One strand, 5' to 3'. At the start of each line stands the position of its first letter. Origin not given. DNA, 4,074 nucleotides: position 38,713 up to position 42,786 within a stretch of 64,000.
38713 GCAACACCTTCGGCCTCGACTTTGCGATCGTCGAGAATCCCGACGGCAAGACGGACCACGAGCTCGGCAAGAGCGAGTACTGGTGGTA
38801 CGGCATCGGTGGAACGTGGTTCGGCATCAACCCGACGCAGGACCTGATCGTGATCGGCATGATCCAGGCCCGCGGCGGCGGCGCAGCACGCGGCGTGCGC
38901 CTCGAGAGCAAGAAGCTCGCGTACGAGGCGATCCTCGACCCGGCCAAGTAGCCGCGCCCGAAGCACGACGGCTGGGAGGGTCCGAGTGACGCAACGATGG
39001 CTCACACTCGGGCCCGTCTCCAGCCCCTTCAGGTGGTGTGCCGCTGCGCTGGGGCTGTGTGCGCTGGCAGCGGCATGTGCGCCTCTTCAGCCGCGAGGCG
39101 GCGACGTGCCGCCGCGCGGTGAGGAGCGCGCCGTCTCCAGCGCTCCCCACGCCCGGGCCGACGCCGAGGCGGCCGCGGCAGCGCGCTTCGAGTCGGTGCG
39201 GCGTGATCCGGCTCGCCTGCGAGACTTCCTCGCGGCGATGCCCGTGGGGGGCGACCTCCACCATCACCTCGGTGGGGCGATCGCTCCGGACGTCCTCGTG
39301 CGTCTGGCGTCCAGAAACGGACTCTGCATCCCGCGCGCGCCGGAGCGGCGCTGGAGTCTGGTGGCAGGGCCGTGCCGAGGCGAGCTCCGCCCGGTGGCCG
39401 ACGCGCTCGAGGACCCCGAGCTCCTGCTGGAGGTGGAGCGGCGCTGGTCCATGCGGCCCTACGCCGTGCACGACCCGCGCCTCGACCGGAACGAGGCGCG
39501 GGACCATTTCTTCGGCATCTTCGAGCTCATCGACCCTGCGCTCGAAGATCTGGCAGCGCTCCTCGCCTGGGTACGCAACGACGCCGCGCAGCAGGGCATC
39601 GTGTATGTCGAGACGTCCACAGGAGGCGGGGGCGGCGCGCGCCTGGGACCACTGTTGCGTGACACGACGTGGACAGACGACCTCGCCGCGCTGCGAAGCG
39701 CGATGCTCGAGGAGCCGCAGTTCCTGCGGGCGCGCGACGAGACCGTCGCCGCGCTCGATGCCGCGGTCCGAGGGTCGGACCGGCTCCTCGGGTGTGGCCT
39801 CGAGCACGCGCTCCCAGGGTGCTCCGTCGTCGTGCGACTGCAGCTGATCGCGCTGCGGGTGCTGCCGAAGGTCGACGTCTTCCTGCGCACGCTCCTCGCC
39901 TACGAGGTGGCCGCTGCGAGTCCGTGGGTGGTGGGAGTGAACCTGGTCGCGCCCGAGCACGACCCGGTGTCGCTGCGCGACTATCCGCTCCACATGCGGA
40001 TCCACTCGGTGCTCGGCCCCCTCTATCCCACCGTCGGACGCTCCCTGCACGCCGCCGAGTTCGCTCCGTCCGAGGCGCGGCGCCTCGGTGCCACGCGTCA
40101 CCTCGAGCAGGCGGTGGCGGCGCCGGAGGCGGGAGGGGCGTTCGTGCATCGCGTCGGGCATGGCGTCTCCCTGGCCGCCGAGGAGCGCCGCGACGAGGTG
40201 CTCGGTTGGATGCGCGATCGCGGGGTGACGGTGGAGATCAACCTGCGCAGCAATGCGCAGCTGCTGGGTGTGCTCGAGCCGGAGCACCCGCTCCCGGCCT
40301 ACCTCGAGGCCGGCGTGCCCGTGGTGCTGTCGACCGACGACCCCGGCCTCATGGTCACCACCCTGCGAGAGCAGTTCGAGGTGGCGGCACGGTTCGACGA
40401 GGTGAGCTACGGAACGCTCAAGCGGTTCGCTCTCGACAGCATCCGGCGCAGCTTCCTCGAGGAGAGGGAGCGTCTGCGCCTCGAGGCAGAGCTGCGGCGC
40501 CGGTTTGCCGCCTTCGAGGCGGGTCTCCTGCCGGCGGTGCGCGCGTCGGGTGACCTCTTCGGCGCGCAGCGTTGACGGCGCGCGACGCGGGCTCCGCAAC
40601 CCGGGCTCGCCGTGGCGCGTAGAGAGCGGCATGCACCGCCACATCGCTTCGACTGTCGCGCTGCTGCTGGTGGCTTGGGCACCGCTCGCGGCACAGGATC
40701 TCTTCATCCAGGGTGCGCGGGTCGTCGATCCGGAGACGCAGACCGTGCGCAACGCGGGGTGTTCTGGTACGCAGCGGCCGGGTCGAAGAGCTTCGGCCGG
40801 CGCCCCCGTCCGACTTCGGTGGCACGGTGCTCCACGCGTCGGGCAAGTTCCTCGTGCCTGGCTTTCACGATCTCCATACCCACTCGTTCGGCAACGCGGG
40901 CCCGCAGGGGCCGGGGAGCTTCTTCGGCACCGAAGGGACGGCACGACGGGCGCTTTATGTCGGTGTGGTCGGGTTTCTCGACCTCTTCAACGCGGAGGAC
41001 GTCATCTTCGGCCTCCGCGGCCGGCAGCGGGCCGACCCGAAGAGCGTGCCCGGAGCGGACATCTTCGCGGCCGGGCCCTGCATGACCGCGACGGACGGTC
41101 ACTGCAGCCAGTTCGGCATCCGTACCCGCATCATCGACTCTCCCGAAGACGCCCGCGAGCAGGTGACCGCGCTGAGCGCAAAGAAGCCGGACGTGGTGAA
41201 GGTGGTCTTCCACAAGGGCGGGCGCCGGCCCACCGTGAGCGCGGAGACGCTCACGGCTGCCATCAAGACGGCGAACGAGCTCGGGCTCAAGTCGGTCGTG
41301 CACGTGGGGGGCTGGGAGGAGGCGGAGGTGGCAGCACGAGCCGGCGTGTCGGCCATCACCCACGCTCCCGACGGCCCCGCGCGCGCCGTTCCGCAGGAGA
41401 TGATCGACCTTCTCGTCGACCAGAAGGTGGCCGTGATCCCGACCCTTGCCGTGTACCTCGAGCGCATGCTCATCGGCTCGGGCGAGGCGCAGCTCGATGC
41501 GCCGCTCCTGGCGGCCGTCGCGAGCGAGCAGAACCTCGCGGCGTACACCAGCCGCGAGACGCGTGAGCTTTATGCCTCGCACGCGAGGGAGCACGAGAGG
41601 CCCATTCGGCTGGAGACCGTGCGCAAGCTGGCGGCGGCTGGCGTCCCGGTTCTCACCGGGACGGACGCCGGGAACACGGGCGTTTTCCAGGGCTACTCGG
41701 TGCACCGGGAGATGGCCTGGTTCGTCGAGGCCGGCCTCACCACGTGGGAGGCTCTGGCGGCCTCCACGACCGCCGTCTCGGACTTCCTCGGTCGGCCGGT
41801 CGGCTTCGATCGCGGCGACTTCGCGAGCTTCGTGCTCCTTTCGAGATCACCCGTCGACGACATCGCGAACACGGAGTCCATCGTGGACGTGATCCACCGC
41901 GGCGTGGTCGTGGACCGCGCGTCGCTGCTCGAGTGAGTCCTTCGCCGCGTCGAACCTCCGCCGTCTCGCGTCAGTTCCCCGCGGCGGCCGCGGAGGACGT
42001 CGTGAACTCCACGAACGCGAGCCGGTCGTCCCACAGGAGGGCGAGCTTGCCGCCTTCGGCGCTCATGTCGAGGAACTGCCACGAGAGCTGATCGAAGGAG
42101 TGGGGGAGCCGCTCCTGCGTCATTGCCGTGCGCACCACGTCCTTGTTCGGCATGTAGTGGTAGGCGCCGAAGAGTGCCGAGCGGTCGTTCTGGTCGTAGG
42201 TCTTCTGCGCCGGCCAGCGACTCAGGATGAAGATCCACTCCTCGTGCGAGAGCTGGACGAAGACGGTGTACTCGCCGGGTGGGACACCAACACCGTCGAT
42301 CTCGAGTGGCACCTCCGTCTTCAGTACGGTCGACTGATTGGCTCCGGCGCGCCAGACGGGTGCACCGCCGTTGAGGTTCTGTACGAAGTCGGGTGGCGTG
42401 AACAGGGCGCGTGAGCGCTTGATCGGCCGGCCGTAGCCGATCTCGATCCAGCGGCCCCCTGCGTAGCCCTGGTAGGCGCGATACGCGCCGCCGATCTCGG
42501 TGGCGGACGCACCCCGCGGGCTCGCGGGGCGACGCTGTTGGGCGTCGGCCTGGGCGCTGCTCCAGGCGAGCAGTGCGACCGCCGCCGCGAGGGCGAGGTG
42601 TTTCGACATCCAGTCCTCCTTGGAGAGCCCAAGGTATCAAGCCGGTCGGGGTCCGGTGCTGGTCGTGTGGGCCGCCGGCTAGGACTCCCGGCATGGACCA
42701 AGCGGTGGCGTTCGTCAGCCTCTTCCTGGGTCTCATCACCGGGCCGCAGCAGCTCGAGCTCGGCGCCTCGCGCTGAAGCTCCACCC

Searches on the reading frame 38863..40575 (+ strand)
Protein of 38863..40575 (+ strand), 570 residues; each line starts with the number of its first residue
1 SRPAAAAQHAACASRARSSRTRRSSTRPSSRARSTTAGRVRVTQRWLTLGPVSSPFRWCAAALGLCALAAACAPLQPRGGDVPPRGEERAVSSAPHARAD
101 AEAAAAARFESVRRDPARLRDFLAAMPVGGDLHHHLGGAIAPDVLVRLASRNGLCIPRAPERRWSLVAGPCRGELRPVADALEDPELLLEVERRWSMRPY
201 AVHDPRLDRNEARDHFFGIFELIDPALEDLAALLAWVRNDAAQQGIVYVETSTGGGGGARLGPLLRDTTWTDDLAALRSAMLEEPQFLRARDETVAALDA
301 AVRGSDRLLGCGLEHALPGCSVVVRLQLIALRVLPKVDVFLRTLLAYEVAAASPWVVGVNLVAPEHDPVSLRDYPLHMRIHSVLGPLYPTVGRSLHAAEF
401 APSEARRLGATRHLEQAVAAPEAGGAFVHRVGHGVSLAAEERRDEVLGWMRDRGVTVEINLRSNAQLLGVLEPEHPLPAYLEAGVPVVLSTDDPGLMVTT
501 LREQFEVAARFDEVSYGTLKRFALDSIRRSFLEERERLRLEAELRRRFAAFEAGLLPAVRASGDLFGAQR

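Call 23: search_protein_families(library=pfam, proteins=[window:38863-40575:+])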
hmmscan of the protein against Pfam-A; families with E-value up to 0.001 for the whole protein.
window:38863-40575:+ (570 aa): 1 family
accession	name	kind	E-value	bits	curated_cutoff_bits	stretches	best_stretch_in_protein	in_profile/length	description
PF00962.28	A_deaminase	-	9.3e-23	81.3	27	1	428-544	213-327/330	Adenosine deaminase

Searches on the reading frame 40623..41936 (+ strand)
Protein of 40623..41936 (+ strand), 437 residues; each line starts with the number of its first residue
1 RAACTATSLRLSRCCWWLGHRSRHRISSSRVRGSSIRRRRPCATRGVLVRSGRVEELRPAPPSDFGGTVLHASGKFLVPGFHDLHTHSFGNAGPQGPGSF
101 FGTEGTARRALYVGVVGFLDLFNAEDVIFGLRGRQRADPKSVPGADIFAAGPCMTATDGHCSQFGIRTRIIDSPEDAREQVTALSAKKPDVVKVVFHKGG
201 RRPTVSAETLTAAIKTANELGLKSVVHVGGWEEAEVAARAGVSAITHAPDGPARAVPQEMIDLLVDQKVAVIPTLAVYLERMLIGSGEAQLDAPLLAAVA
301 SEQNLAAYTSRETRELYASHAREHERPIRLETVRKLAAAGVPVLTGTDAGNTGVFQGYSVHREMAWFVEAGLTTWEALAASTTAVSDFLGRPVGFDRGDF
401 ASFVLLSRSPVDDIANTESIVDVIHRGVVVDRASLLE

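Call 23: search_protein_families(library=pfam, proteins=[window:40623-41936:+])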
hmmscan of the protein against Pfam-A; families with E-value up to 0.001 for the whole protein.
window:40623-41936:+ (437 aa): 2 families
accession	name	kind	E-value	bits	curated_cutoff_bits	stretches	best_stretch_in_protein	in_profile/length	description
PF01979.26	Amidohydro_1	-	1.3e-16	61.2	25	1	76-430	1-345/345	Amidohydrolase family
PF07969.17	Amidohydro_3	-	2e-05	24.7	29.7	0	307-430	339-471/472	Amidohydrolase family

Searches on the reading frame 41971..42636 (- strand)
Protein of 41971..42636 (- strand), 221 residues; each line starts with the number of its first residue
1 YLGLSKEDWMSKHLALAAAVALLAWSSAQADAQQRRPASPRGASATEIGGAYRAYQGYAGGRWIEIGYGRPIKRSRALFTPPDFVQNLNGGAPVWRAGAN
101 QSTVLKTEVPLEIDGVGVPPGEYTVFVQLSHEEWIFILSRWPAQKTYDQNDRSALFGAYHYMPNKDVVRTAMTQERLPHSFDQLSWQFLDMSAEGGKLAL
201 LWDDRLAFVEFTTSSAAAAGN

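Call 23: search_protein_families(library=pfam, proteins=[window:41971-42636:-])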
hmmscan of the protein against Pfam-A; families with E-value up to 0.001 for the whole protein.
window:41971-42636:- (221 aa): 1 family
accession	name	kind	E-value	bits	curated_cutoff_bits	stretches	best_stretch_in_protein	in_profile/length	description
PF11138.13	DUF2911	-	2.5e-23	83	27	1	59-206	10-140/145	Protein of unknown function (DUF2911)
